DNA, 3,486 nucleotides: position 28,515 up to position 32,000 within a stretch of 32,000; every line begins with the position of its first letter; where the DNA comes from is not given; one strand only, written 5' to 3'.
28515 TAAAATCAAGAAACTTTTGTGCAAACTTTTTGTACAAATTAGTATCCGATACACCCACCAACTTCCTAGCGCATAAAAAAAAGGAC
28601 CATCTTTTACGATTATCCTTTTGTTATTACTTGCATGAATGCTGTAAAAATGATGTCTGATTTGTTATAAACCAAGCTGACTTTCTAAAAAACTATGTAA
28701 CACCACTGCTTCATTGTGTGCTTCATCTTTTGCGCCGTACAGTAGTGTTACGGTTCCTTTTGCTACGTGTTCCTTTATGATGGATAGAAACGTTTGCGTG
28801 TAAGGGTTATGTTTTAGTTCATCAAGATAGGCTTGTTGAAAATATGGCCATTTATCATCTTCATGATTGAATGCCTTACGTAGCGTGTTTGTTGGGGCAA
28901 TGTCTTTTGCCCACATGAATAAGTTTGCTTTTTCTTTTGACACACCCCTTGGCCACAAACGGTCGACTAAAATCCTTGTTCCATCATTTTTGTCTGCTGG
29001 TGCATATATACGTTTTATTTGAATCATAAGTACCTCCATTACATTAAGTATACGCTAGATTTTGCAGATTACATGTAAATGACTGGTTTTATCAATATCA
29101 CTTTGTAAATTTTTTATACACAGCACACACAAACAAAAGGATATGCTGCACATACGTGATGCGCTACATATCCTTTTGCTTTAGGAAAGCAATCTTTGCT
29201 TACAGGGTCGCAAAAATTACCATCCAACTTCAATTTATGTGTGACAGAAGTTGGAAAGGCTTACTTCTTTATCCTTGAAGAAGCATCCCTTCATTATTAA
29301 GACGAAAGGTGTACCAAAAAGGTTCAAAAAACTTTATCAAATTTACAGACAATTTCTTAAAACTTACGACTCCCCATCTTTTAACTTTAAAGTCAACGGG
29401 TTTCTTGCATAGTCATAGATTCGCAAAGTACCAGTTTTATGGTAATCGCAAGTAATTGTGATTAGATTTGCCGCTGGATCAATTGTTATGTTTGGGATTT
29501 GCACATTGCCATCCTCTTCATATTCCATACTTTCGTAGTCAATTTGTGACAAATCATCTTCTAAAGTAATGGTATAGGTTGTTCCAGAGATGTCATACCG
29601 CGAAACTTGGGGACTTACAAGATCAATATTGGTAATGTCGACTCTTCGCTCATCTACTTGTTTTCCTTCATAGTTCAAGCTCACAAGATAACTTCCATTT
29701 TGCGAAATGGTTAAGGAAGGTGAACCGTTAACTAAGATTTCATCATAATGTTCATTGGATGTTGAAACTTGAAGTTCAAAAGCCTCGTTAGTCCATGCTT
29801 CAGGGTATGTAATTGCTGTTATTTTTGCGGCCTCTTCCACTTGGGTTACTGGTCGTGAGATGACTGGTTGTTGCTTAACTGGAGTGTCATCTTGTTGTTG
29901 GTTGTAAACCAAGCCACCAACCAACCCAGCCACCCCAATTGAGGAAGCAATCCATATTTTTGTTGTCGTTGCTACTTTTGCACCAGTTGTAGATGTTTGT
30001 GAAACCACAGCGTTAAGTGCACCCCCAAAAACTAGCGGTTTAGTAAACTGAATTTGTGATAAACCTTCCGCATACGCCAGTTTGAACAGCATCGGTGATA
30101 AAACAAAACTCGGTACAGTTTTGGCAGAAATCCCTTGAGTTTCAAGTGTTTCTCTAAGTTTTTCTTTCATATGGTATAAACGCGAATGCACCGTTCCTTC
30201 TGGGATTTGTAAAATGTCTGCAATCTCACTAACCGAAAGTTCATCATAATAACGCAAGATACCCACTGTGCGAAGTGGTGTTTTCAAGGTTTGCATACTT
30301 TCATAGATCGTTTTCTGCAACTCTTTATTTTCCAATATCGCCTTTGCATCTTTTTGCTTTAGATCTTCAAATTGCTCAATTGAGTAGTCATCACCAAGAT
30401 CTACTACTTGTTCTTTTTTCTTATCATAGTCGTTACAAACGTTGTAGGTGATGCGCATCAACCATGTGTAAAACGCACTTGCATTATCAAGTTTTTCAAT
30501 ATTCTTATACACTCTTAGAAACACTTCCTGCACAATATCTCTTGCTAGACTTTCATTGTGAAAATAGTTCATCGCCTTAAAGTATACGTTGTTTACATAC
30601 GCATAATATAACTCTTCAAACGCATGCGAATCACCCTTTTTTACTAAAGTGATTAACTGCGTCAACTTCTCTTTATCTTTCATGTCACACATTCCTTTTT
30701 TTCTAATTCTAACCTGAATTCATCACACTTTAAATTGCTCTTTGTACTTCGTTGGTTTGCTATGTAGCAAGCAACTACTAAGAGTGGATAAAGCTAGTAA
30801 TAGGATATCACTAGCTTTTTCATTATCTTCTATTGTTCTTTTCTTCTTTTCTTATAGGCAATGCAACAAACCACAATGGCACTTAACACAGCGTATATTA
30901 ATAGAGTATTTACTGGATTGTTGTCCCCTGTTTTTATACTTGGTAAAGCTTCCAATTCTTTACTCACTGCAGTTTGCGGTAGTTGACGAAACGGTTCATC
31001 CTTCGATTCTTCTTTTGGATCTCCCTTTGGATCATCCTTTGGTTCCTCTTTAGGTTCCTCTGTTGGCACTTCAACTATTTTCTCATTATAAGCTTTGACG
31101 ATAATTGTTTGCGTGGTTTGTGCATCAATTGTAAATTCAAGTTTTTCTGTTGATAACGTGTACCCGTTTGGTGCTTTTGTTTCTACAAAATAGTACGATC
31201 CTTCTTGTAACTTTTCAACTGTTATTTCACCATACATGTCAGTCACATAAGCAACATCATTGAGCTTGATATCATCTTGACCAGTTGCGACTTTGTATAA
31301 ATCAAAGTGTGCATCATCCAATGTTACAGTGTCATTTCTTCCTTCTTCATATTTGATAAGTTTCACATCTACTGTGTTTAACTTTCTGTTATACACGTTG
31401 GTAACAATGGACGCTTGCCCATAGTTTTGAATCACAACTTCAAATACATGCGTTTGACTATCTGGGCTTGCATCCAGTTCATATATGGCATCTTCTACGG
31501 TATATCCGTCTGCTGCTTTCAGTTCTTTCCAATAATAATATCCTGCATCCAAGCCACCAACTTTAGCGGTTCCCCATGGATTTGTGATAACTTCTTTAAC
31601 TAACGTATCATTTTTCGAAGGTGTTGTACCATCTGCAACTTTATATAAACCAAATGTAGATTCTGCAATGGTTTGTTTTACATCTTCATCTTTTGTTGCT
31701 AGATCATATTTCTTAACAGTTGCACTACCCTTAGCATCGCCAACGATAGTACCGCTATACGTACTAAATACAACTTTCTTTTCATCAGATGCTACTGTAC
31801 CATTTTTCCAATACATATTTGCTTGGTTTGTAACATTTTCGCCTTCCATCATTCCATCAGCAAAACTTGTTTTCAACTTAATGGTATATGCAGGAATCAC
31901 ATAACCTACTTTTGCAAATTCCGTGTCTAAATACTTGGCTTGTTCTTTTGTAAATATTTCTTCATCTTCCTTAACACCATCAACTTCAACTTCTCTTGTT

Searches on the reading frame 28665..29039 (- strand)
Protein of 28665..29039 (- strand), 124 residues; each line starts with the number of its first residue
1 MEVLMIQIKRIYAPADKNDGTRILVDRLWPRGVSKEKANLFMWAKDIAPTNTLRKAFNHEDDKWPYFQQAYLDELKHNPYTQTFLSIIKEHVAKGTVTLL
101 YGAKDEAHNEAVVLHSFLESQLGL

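Call 85: search_protein_families(library=pfam, proteins=[window:28665-29039:-], max_evalue=0.0001)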
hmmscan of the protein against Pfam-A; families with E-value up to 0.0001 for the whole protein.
window:28665-29039:- (124 aa): 3 families
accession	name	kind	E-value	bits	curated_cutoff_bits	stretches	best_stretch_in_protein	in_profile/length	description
PF22752.1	DUF488-N3i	-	2.3e-39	135.4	27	1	5-122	1-115/131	Inactive DUF488-N3 subclade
PF04343.18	DUF488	-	2e-30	106.3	22.2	1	7-118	1-121/121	Domain of unknown function DUF488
PF22751.1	DUF488-N3a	-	2.3e-25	89.6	27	1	6-121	1-117/118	Active DUF488-N3 subclade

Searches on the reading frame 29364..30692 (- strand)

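Call 85: search_protein_families(library=pfam, proteins=[window:29364-30692:-], max_evalue=0.0001)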
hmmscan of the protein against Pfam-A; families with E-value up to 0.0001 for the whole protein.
window:29364-30692:- (442 aa): 4 families
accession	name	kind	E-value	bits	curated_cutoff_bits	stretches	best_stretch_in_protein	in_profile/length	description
PF04542.20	Sigma70_r2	-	5e-13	49.1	24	1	28-92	1-67/71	Sigma-70 region 2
PF08281.18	Sigma70_r4_2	-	7.7e-10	38.7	25.7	1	129-179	4-54/54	Sigma-70, region 4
PF07638.17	Sigma70_ECF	-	3.8e-09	37.2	21.1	1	8-183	2-183/185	ECF sigma factor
PF04545.22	Sigma70_r4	-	5.8e-07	29.4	24.1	1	140-180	9-49/50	Sigma-70, region 4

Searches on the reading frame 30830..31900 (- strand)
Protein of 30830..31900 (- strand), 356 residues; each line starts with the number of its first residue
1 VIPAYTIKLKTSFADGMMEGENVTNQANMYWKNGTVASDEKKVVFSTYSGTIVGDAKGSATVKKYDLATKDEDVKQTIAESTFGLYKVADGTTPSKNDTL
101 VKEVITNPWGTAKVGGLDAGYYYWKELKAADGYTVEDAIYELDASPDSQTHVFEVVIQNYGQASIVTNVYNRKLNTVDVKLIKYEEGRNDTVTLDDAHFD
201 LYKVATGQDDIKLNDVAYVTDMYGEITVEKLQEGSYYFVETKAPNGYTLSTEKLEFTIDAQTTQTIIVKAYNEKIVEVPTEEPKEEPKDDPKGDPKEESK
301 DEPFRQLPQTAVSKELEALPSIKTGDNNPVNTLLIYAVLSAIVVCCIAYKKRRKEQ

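Call 85: search_protein_families(library=pfam, proteins=[window:30830-31900:-], max_evalue=0.0001)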
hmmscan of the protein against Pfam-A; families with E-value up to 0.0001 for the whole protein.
window:30830-31900:- (356 aa): 1 family
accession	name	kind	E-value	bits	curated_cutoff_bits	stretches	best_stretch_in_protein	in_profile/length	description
PF17802.7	SpaA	-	5.3e-27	94.3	23.1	2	179-273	3-90/91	Prealbumin-like fold domain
